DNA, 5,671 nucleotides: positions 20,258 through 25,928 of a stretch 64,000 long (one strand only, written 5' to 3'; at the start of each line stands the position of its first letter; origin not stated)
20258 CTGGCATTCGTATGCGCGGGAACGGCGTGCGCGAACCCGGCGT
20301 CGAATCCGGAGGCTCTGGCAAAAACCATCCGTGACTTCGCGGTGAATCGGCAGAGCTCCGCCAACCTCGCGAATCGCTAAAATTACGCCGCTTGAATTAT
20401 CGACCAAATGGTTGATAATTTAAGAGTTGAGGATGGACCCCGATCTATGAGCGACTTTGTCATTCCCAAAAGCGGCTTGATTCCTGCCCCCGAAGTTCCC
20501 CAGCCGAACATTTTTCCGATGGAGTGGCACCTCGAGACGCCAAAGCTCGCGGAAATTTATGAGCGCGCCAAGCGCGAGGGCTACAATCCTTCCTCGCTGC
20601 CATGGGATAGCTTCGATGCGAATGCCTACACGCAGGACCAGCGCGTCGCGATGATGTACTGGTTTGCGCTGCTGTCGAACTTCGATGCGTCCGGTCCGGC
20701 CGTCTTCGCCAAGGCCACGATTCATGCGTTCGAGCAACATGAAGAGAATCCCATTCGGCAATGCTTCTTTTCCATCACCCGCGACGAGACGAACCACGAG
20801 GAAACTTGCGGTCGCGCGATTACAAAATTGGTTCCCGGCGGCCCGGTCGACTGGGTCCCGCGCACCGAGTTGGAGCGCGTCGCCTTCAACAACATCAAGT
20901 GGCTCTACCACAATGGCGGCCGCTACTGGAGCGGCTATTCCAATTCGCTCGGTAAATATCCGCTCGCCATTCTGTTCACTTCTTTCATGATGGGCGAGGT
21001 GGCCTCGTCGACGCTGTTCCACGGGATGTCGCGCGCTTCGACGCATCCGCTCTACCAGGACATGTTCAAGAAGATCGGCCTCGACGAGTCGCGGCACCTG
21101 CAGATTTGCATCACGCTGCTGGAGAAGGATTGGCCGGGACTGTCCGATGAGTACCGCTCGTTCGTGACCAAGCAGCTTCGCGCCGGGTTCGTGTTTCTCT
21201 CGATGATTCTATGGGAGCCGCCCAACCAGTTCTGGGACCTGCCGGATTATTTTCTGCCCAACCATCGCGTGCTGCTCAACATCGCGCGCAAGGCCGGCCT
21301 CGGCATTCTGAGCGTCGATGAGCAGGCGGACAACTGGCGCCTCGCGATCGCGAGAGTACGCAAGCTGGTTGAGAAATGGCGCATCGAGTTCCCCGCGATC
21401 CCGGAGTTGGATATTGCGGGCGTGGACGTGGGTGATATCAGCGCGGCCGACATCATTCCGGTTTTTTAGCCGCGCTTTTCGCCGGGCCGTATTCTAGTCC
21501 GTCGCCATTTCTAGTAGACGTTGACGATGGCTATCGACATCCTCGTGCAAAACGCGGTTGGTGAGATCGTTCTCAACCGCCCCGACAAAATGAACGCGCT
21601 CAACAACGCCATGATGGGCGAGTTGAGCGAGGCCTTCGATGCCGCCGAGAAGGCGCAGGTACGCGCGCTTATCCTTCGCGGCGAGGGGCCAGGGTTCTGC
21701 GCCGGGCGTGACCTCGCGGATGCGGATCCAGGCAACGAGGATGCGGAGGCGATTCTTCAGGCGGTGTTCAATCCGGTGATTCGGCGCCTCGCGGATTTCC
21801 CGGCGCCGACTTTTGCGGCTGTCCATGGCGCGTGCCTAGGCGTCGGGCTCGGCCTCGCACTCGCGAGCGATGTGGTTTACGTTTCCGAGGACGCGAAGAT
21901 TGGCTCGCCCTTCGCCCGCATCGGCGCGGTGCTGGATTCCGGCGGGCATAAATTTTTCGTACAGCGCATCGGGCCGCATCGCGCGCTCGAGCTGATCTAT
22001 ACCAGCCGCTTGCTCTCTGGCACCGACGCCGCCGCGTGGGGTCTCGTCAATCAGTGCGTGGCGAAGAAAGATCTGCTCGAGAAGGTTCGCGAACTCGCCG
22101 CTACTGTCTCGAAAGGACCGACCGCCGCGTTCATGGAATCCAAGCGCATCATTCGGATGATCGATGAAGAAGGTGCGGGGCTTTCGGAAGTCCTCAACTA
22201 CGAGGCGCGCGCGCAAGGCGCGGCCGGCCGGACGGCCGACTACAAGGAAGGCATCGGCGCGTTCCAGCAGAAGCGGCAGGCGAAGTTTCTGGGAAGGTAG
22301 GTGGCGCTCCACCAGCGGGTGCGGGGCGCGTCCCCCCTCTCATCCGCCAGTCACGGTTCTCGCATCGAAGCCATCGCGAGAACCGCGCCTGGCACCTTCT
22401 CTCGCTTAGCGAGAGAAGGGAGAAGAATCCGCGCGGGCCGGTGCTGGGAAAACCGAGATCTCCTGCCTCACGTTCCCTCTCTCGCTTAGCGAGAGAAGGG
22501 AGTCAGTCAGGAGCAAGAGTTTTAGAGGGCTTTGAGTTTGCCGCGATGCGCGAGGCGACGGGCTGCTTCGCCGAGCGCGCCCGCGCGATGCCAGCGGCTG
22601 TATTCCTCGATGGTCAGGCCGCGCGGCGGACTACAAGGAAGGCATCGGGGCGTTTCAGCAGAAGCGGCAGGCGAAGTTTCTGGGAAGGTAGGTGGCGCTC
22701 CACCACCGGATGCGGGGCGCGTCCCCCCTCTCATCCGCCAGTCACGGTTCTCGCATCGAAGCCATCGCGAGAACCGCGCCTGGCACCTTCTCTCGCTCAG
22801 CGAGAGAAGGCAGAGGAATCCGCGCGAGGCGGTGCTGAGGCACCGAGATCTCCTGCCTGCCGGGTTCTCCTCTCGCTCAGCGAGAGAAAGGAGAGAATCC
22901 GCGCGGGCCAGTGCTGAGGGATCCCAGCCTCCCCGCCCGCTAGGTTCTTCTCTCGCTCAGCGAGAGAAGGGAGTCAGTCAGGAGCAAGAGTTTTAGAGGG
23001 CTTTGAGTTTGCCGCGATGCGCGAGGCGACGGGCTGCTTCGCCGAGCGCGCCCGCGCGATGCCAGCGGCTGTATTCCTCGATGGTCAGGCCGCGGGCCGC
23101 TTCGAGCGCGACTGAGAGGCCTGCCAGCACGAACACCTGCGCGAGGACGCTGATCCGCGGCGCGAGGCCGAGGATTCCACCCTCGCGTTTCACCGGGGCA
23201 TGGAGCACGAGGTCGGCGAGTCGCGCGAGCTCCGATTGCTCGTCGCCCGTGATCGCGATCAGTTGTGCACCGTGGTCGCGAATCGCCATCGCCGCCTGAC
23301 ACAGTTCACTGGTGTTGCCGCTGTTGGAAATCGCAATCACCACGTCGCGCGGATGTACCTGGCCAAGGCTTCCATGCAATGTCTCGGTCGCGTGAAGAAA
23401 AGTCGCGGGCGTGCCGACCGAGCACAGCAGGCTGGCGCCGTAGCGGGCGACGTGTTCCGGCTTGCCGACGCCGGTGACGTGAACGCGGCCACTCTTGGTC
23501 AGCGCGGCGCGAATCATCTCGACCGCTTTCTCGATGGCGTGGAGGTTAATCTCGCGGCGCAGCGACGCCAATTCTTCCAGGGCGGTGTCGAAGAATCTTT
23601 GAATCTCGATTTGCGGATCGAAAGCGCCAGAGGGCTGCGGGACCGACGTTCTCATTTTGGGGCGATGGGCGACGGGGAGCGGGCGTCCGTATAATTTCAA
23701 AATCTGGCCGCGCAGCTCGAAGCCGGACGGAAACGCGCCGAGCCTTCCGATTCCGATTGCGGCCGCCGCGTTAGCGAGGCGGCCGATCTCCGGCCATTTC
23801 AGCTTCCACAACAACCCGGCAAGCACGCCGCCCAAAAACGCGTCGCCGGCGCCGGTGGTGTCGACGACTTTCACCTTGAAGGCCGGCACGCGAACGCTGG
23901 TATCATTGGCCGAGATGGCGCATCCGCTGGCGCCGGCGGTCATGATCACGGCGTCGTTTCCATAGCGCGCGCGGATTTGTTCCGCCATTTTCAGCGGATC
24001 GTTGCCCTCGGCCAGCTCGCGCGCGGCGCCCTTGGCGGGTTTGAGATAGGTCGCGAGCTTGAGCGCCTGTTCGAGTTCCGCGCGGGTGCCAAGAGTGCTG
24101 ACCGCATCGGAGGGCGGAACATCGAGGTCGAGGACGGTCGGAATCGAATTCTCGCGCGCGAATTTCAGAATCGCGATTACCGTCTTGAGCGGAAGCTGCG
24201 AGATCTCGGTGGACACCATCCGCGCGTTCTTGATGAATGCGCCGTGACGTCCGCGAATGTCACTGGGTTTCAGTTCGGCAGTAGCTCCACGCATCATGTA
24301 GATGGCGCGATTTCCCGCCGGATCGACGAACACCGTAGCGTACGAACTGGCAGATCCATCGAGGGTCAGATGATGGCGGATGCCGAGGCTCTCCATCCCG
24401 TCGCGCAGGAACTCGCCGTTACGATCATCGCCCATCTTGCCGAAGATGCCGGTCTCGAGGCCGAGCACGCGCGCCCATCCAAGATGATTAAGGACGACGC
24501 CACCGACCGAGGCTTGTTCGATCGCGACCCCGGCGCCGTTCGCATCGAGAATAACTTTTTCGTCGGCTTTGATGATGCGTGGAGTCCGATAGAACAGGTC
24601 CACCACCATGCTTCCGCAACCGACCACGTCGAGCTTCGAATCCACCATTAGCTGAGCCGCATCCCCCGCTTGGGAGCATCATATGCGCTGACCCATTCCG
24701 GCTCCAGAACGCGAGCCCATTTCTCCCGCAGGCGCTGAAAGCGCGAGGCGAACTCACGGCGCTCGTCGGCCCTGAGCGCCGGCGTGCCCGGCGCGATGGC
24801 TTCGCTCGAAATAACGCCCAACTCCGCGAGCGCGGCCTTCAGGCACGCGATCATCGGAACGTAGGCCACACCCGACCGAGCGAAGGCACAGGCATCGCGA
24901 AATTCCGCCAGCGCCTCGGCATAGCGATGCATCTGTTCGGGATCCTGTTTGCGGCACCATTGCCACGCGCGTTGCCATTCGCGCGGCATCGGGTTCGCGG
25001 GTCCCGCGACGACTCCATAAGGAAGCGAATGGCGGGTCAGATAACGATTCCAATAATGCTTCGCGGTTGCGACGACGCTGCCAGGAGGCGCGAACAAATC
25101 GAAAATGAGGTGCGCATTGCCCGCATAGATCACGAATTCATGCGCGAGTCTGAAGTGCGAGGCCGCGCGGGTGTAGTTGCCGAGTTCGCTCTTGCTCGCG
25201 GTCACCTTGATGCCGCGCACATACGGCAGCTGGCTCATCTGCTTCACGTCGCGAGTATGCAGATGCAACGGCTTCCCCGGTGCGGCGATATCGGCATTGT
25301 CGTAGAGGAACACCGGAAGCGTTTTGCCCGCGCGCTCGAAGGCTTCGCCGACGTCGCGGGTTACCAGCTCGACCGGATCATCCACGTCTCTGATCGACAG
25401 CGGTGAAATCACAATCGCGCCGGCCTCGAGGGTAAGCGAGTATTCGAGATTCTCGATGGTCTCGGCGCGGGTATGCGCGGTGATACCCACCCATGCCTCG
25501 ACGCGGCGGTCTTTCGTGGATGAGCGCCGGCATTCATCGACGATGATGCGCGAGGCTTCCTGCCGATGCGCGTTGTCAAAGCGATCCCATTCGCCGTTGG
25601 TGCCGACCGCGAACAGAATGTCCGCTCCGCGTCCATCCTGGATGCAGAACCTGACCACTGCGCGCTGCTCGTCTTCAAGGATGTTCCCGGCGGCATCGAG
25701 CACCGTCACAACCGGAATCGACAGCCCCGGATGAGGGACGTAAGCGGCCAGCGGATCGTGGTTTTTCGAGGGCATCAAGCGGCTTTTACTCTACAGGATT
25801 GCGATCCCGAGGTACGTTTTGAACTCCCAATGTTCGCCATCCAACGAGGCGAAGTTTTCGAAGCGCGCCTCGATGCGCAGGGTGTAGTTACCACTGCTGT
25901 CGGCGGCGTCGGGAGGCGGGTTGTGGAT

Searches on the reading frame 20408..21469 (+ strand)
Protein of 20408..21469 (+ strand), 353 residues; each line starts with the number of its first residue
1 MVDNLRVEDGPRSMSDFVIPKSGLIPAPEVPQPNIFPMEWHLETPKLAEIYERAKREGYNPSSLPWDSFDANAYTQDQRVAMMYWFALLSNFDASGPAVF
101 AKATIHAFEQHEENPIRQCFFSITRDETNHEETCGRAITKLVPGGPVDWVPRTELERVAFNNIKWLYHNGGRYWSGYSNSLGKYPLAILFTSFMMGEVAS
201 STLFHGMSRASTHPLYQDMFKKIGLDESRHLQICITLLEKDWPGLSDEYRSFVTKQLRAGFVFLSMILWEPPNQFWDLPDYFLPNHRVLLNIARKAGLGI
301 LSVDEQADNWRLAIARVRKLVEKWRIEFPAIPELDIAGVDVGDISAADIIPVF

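Call 31: search_protein_families(library=pfam, proteins=[window:20408-21469:+], max_evalue=0.0001)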
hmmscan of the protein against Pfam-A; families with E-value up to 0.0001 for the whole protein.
window:20408-21469:+ (353 aa): 1 family
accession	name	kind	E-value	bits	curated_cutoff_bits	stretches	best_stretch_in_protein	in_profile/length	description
PF11583.14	AurF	-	8.2e-05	22.3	29.6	0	106-277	93-246/282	P-aminobenzoate N-oxygenase AurF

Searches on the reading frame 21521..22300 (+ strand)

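Call 31: search_protein_families(library=pfam, proteins=[window:21521-22300:+], max_evalue=0.0001)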
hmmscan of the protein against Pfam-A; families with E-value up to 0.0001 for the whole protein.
window:21521-22300:+ (259 aa): 2 families
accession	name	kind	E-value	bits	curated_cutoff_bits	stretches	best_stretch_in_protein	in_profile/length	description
PF00378.25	ECH_1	-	2.6e-51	174.8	27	1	10-257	3-249/251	Enoyl-CoA hydratase/isomerase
PF16113.10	ECH_2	-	8.6e-28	98.2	27.2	1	14-198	2-190/335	Enoyl-CoA hydratase/isomerase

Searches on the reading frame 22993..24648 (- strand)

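Call 31: search_protein_families(library=pfam, proteins=[window:22993-24648:-], max_evalue=0.0001)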
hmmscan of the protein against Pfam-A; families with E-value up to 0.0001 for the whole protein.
window:22993-24648:- (551 aa): 3 families
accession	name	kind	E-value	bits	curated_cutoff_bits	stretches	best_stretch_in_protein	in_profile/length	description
PF00294.29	PfkB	-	2.7e-39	135.7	25.8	1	46-305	33-295/302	pfkB family carbohydrate kinase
PF01380.27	SIS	-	1.8e-22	80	25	1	383-508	2-125/131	SIS domain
PF13580.11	SIS_2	-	5.2e-11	43.2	27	1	430-468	100-138/138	SIS domain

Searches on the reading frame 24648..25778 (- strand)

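Call 32: search_protein_families(library=pfam, proteins=[window:24648-25778:-], max_evalue=0.0001)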
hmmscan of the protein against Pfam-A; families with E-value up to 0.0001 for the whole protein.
window:24648-25778:- (376 aa): 1 family
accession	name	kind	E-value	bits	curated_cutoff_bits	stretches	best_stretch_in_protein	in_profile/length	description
PF00701.28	DHDPS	-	2.7e-05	23.5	22.1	0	18-82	4-66/289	Dihydrodipicolinate synthetase family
